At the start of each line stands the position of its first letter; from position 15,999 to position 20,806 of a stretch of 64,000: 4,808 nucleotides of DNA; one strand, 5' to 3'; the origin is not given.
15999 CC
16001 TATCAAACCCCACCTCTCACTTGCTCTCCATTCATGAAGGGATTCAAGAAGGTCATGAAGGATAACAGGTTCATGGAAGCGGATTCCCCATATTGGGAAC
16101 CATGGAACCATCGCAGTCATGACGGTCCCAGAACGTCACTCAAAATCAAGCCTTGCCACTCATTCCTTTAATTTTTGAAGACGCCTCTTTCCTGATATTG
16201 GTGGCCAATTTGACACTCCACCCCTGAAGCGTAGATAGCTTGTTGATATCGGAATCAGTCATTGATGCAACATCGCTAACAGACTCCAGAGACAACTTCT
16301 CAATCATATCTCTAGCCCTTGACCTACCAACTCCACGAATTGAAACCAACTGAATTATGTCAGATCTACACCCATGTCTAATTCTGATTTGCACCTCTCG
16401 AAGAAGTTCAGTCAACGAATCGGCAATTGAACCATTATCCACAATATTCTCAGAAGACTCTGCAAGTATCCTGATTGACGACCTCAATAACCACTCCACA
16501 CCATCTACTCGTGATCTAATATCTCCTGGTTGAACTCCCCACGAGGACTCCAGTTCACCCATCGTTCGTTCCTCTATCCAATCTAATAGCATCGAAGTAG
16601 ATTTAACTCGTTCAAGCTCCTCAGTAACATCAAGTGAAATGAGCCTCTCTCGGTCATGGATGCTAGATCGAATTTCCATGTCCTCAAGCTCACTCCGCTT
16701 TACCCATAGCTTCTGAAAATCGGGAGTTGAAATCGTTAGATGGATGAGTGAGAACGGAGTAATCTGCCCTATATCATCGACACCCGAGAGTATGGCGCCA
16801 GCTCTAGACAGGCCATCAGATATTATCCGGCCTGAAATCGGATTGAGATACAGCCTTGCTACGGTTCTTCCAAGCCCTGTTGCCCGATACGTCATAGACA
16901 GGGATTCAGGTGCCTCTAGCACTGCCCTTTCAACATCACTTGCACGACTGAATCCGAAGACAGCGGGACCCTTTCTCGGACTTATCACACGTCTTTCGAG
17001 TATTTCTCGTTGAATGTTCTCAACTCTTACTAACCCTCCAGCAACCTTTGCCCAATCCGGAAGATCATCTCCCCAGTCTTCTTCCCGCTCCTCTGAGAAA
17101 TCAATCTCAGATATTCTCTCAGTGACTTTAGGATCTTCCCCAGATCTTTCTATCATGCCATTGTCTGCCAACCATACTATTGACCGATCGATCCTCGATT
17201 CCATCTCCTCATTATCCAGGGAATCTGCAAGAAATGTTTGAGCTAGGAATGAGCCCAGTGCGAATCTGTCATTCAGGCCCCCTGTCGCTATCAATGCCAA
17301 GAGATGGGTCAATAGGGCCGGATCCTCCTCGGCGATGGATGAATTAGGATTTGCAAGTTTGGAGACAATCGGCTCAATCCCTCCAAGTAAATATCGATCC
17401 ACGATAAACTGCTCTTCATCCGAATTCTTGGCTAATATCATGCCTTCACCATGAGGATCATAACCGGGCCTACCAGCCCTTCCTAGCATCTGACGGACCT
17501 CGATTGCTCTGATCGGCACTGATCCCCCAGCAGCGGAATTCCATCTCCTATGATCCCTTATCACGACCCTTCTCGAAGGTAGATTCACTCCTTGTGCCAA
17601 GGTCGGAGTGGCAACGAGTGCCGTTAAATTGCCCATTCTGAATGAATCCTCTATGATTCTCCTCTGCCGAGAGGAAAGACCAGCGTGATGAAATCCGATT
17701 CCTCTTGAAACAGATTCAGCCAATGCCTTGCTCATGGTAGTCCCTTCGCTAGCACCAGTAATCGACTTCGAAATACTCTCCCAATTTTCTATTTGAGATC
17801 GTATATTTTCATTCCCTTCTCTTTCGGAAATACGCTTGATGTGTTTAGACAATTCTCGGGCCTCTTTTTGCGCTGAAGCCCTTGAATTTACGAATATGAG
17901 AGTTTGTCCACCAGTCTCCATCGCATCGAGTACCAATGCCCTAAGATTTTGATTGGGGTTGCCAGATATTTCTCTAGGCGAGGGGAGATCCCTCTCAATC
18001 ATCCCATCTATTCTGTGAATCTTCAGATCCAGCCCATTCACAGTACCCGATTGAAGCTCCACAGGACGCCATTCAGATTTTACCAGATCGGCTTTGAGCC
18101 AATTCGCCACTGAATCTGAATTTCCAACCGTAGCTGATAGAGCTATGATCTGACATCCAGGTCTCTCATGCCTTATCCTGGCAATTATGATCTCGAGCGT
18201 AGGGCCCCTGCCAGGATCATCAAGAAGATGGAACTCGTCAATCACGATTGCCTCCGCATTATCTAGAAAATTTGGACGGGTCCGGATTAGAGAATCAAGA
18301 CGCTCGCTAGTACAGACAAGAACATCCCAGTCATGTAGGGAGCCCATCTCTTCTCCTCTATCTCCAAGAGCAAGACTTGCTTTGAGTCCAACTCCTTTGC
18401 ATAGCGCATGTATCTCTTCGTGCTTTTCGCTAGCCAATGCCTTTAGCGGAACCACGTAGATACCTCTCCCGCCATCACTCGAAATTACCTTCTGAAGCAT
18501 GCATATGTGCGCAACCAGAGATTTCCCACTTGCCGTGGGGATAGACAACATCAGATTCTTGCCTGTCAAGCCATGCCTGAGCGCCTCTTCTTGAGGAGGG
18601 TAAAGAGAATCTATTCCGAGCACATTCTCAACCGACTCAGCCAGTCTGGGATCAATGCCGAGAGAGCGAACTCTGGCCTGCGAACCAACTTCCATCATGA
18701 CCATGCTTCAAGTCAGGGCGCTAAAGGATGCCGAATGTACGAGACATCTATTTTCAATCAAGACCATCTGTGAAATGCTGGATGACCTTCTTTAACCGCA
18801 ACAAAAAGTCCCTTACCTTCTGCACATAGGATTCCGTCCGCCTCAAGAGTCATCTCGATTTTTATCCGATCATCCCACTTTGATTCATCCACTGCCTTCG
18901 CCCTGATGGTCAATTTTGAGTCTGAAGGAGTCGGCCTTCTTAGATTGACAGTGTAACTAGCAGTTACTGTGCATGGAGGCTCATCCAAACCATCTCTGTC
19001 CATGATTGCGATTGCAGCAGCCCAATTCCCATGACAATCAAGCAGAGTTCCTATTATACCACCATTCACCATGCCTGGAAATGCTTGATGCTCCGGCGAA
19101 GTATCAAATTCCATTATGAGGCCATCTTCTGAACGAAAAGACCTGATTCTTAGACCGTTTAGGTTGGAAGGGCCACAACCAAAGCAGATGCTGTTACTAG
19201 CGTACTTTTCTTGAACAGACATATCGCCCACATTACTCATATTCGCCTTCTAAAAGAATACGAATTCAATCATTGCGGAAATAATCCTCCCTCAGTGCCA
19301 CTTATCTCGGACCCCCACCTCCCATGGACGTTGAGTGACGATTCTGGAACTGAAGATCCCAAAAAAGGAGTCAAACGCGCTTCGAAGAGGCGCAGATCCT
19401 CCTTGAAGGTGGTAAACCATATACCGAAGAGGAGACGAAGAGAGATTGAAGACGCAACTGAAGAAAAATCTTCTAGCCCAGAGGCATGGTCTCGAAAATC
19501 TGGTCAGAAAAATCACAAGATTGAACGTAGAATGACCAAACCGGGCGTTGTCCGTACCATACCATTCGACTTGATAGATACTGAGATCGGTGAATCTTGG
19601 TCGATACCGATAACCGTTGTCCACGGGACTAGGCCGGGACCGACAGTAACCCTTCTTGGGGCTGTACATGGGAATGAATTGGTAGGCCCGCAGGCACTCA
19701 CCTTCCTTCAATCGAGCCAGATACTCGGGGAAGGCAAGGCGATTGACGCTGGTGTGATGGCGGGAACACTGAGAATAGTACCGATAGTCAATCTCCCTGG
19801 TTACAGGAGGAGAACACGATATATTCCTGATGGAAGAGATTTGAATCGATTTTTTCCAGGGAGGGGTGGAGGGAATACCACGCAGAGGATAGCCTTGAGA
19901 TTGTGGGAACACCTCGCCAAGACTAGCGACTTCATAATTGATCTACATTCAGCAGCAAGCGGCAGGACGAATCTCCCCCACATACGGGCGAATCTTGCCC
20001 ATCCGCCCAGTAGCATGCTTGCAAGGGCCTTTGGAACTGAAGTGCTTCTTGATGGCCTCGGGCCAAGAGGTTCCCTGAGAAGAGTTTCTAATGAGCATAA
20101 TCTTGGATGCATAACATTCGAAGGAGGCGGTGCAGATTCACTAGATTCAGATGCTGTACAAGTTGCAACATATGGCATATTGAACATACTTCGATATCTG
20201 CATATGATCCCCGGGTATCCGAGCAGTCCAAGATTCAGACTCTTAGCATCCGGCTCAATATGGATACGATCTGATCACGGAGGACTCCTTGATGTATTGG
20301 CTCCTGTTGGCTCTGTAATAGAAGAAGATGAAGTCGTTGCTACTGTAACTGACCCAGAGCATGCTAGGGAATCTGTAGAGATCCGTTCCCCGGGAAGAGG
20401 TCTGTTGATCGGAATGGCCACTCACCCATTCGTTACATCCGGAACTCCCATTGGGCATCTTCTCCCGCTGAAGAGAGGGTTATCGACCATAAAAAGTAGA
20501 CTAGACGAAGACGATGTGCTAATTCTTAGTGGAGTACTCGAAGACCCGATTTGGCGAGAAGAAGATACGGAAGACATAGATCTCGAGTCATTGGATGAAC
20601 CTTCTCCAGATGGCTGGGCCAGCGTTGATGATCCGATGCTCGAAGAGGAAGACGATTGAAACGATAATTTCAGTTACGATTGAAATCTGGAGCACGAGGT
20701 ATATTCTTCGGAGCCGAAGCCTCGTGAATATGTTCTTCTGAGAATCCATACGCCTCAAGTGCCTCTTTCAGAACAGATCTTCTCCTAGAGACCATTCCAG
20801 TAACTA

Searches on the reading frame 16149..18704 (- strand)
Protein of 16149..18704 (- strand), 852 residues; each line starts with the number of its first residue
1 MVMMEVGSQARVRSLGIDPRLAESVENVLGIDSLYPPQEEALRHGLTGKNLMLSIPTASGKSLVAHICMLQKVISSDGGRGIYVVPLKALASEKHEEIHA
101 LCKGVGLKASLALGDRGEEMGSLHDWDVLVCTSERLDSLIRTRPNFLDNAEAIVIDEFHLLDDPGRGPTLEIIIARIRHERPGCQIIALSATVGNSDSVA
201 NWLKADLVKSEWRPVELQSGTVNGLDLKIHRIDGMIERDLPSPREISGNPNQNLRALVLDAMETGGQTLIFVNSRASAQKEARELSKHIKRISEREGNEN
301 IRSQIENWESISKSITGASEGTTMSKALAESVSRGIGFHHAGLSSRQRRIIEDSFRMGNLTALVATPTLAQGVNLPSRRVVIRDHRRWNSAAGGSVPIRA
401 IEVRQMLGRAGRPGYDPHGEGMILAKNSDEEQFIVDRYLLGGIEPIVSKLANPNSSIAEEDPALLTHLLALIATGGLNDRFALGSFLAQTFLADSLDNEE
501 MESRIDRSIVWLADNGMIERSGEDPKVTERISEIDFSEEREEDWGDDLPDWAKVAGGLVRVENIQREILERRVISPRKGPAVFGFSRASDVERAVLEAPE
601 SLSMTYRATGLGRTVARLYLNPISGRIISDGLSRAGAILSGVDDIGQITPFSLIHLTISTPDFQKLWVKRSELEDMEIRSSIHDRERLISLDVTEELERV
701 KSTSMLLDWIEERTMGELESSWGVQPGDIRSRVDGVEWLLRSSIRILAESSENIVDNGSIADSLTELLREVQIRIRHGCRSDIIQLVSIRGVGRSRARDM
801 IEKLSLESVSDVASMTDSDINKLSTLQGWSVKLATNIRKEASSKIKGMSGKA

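Call 38: search_protein_families(library=ncbifam, proteins=[window:16149-18704:-], max_evalue=1e-12)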
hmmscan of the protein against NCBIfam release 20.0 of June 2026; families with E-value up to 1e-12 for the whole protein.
window:16149-18704:- (852 aa): 8 families
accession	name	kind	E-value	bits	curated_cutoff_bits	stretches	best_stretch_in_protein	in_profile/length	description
NF002654.0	PRK02362.1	equivalog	2.1e-188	628.1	887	1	13-844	4-706/739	ATP-dependent DNA helicase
NF001308.0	PRK00254.1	equivalog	3.6e-137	458.6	1216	2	11-524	2-476/720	ATP-dependent DNA helicase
NF040935.1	helicase_Hel308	equivalog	1.5e-125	420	1200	2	13-529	7-492/704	ATP-dependent DNA helicase Hel308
NF002251.0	PRK01172.1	equivalog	3.8e-120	402.1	891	2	33-521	22-462/674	ATP-dependent DNA helicase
TIGR04121.1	DEXH_lig_assoc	equivalog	3.6e-33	114.3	850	1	38-287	18-270/804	ligase-associated DNA damage response DEXH box helicase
NF010338.0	PRK13767.1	equivalog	2.4e-20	72.4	849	1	33-295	33-315/877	ATP-dependent helicase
TIGR03817.1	DECH_helic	hypoth_equivalog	6.5e-14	51.1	874.1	0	19-293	23-299/742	helicase/secretion neighborhood putative DEAH-box helicase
NF007284.0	PRK09751.1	equivalog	9.9e-13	46.2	1496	0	74-383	97-399/1538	ATP-dependent helicase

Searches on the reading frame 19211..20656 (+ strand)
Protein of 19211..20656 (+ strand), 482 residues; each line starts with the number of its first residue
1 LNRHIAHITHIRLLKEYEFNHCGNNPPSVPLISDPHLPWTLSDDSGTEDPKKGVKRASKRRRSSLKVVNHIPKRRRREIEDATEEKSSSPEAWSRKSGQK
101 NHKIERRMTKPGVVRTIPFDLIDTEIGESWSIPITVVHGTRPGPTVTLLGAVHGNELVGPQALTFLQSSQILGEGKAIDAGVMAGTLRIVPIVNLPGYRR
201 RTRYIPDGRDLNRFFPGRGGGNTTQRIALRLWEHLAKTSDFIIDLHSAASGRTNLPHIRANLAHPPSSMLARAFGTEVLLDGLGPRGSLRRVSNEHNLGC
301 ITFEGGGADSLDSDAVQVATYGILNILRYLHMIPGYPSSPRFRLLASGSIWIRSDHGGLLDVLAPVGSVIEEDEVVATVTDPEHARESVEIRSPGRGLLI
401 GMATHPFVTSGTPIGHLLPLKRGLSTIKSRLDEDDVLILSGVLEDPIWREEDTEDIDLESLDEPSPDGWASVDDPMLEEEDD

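Call 38: search_protein_families(library=ncbifam, proteins=[window:19211-20656:+], max_evalue=1e-12)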
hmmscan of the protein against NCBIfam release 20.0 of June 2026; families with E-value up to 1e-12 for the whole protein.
window:19211-20656:+ (482 aa): 1 family
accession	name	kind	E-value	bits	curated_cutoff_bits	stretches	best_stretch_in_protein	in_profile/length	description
TIGR02994.1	ectoine_eutE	equivalog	1.9e-28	99.4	402.7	1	117-412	23-319/325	N(2)-acetyl-L-2,4-diaminobutanoate deacetylase DoeB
